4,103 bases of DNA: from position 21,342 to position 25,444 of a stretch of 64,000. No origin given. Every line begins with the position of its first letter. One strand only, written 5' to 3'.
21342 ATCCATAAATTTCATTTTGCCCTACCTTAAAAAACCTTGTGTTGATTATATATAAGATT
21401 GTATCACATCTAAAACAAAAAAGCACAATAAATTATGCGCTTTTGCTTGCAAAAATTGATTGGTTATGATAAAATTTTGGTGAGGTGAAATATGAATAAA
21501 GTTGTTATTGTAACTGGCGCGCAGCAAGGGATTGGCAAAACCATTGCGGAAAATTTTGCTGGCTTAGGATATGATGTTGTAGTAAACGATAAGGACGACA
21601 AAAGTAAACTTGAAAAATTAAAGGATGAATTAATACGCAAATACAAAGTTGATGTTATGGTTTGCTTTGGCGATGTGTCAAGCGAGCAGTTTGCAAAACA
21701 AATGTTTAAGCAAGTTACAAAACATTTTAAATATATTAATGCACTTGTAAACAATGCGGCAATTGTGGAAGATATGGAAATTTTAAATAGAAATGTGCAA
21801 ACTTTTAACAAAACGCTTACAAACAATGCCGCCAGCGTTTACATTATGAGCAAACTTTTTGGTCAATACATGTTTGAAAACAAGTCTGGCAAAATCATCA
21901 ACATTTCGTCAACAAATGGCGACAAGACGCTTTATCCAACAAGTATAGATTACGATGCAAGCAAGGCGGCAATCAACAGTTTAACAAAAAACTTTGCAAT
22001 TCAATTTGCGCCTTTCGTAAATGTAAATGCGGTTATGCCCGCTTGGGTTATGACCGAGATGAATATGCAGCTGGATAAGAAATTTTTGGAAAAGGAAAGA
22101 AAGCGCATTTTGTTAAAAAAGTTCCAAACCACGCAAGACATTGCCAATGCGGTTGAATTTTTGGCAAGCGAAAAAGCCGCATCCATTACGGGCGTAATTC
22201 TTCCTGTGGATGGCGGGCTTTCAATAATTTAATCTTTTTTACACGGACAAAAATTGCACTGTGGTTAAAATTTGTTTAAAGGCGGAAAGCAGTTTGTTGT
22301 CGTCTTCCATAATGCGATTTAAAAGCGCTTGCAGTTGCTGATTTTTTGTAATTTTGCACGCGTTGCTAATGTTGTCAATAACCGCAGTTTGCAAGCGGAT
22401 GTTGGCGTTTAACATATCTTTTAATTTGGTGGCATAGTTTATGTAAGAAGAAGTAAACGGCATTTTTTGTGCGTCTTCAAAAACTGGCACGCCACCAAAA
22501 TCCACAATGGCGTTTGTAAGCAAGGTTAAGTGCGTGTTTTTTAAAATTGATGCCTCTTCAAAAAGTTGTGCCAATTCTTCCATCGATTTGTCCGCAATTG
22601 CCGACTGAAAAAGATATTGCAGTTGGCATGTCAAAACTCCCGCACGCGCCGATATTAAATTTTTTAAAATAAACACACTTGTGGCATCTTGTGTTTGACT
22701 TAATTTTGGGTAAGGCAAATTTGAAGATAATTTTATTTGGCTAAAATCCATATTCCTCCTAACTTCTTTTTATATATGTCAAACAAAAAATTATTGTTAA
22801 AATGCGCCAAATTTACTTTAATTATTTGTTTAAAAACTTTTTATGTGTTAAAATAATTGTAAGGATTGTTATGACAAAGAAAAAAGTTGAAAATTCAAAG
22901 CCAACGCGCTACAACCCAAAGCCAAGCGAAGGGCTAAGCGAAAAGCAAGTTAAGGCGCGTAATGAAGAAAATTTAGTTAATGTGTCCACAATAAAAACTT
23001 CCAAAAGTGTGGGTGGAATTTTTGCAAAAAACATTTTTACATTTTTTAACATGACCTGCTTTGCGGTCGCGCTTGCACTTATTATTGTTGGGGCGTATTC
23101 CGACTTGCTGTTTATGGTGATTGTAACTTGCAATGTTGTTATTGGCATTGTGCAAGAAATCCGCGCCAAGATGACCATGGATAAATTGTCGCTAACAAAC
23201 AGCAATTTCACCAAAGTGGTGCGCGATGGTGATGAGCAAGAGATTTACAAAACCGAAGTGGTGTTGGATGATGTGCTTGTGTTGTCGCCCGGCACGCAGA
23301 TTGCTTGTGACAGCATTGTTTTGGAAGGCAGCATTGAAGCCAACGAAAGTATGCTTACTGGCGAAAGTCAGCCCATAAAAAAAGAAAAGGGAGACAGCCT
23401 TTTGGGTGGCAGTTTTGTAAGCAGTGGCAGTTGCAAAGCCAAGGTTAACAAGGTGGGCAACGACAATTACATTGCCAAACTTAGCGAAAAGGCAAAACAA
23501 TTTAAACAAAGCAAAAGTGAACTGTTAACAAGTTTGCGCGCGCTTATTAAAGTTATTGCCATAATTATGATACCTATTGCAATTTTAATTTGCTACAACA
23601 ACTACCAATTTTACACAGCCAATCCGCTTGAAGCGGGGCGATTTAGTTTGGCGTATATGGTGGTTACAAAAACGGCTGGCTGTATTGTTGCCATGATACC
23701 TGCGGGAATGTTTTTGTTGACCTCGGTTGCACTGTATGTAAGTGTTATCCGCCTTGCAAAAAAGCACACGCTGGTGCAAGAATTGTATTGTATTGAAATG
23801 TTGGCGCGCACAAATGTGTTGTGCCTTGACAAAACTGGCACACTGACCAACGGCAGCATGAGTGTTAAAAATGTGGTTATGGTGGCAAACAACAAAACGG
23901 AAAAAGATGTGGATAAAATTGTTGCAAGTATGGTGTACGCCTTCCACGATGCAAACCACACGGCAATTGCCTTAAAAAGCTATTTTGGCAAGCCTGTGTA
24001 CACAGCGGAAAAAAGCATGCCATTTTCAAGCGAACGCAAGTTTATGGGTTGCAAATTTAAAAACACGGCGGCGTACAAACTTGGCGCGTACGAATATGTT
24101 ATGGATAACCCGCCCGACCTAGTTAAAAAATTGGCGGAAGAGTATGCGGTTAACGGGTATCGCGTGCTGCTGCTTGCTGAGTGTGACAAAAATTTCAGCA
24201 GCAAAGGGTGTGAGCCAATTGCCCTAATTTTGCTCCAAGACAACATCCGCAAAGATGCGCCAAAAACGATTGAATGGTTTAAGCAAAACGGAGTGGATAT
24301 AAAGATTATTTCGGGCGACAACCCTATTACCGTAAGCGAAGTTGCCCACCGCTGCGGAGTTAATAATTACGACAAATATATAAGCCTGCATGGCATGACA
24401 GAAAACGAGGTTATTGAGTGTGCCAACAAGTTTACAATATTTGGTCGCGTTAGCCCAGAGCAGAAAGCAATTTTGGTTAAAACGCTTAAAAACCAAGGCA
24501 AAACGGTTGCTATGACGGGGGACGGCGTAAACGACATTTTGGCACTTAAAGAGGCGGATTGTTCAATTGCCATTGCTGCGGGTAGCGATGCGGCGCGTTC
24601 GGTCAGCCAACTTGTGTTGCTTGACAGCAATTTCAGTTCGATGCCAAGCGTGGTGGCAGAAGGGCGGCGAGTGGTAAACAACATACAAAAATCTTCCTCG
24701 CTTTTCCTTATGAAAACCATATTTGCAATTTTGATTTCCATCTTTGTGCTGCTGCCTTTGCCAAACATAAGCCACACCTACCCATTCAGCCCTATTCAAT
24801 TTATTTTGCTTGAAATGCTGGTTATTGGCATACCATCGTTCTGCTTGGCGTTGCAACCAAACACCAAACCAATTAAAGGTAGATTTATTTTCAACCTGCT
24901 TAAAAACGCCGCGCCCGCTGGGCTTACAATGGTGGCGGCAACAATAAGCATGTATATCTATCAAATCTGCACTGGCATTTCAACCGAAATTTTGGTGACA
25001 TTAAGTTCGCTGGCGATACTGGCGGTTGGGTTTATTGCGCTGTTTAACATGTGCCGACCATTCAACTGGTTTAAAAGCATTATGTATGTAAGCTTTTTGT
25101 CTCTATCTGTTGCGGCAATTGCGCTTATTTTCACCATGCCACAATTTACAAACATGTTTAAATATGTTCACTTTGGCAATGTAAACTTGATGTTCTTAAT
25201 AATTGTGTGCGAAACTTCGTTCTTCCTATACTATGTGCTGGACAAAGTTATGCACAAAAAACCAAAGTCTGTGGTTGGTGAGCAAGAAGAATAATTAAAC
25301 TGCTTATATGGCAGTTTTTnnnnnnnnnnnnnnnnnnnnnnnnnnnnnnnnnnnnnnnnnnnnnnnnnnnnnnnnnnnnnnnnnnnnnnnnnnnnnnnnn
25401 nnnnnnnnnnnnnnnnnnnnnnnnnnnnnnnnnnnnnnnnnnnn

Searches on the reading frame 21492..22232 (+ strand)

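Call 65: search_protein_families(library=pfam, proteins=[window:21492-22232:+], max_evalue=0.00001)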
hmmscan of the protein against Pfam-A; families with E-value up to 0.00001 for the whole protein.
window:21492-22232:+ (246 aa): 3 families
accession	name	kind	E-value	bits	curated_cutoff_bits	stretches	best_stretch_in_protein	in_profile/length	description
PF13561.12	adh_short_C2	-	1.1e-51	176.1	27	1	9-244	1-236/236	Enoyl-(Acyl carrier protein) reductase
PF00106.31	adh_short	-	1.1e-44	152.7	26.6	1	3-196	1-192/195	short chain dehydrogenase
PF08659.16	KR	-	1.6e-08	35.1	22.6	1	5-143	3-139/180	KR domain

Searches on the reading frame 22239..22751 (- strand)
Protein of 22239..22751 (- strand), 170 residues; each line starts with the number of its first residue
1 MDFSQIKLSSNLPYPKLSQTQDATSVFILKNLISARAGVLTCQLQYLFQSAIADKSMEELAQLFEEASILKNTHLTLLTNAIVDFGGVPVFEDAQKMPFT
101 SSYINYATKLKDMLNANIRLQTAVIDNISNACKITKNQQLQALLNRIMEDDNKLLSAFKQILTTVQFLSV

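Call 65: search_protein_families(library=pfam, proteins=[window:22239-22751:-], max_evalue=0.00001)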
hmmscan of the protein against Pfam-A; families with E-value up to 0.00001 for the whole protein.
window:22239-22751:- (170 aa): 1 family
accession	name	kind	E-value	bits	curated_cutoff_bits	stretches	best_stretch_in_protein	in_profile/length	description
PF00210.30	Ferritin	-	2.5e-10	40.9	24.5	1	40-165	12-139/142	Ferritin-like domain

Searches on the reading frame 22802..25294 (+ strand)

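Call 65: search_protein_families(library=pfam, proteins=[window:22802-25294:+], max_evalue=0.00001)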
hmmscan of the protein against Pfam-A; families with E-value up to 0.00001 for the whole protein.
window:22802-25294:+ (830 aa): 2 families
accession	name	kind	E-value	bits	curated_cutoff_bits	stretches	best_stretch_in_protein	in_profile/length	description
PF00122.25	E1-E2_ATPase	-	2e-38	132.1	28.1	1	135-321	5-181/181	E1-E2 ATPase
PF00702.32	Hydrolase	-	1.3e-21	78.4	26.4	1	339-586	3-191/191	haloacid dehalogenase-like hydrolase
